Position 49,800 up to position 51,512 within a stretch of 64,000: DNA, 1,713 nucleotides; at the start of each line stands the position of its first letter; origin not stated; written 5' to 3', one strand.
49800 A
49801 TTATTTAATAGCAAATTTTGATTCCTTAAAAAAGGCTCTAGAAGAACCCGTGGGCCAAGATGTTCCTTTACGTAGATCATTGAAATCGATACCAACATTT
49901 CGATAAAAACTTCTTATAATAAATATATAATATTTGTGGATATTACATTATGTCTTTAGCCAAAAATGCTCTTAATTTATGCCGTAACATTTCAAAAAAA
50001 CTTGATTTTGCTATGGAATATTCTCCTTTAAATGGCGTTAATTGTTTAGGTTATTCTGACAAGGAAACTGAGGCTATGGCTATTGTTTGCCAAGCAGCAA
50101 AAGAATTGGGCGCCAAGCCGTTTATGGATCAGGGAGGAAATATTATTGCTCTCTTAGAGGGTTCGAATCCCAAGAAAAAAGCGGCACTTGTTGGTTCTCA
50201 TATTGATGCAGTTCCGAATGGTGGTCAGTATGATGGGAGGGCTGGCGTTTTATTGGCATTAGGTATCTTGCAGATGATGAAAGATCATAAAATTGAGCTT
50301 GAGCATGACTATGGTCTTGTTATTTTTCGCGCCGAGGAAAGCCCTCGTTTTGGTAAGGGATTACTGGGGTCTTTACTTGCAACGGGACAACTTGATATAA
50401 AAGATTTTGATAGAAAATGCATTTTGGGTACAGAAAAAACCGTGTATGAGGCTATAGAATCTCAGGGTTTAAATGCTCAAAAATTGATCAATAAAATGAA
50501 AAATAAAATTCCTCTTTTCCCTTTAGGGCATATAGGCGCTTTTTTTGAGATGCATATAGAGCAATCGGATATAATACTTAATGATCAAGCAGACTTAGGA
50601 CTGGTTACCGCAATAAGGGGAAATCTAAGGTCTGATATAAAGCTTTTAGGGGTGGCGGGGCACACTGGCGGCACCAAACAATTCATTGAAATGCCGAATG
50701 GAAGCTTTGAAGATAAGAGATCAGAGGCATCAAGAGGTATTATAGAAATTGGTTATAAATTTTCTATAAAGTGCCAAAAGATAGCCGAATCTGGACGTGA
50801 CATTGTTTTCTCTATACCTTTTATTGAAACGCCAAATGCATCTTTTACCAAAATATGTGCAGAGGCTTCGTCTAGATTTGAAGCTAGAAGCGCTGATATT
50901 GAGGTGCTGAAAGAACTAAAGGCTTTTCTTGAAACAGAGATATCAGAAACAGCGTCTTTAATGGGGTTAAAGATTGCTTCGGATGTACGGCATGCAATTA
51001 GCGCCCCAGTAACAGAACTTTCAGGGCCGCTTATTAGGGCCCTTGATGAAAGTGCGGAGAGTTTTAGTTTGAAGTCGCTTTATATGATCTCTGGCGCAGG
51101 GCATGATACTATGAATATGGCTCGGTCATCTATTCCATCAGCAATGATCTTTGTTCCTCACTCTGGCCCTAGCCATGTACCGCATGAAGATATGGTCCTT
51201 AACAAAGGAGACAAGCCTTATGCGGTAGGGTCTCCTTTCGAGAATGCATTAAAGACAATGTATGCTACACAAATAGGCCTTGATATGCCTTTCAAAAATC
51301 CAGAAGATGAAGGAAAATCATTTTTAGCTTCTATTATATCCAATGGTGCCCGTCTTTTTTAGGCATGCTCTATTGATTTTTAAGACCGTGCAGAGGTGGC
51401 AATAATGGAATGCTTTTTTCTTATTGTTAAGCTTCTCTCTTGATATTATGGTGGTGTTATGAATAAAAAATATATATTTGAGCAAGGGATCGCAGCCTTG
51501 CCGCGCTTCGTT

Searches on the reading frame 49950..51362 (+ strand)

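Call 76: search_protein_families(library=ncbifam, proteins=[window:49950-51362:+], max_evalue=1e-10)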
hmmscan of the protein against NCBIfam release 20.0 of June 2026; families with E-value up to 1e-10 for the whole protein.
window:49950-51362:+ (470 aa): 17 families
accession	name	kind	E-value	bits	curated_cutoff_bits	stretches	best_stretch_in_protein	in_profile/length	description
NF006771.0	PRK09290.1-5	subfamily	5.5e-71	239.2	399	1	25-419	22-394/413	allantoate amidohydrolase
NF009527.0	PRK12891.1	subfamily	2.1e-64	218.1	461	1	24-417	26-403/426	Zn-dependent hydrolase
NF058540.1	Ncarbamyl_ErtE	equivalog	7.5e-60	202.7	520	1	36-413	36-393/418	N-carbamyl-l-glutamate amidohydrolase ErtE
TIGR01879.1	hydantase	subfamily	2.5e-59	201.2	204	1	26-413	17-380/401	hydantoinase/carbamoylase family amidase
NF006775.0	PRK09290.2-5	equivalog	1.4e-51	175.5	479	1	36-416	38-395/419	allantoate amidohydrolase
NF006769.0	PRK09290.1-3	subfamily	8.2e-49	166.4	452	1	28-415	31-392/417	allantoate amidohydrolase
NF009531.0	PRK12893.1-5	equivalog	7.7e-48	163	486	1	48-413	47-390/421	Zn-dependent hydrolase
NF009529.0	PRK12893.1-2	equivalog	3.1e-44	151.4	508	1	28-415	27-388/411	Zn-dependent hydrolase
NF006768.0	PRK09290.1-1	equivalog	2.1e-41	142.1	532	1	25-415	22-388/411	allantoate deiminase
NF006773.0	PRK09290.2-2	equivalog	4.2e-41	141.2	584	1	36-416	41-398/419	allantoate amidohydrolase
NF006770.0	PRK09290.1-4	equivalog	1.3e-40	139.4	372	1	31-414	25-380/403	allantoate amidohydrolase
NF010373.0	PRK13799.1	equivalog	2.4e-35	122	1087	1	58-416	233-568/591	unknown domain/N-carbamoyl-L-amino acid hydrolase fusion protein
NF006772.0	PRK09290.2-1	subfamily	1.2e-34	119.8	424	1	26-413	31-394/430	allantoate amidohydrolase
TIGR03176.1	AllC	equivalog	5e-34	117.7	597.75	1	25-417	18-385/406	allantoate deiminase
NF009530.0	PRK12893.1-4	subfamily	2.3e-33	115.9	551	1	25-416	25-389/423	Zn-dependent hydrolase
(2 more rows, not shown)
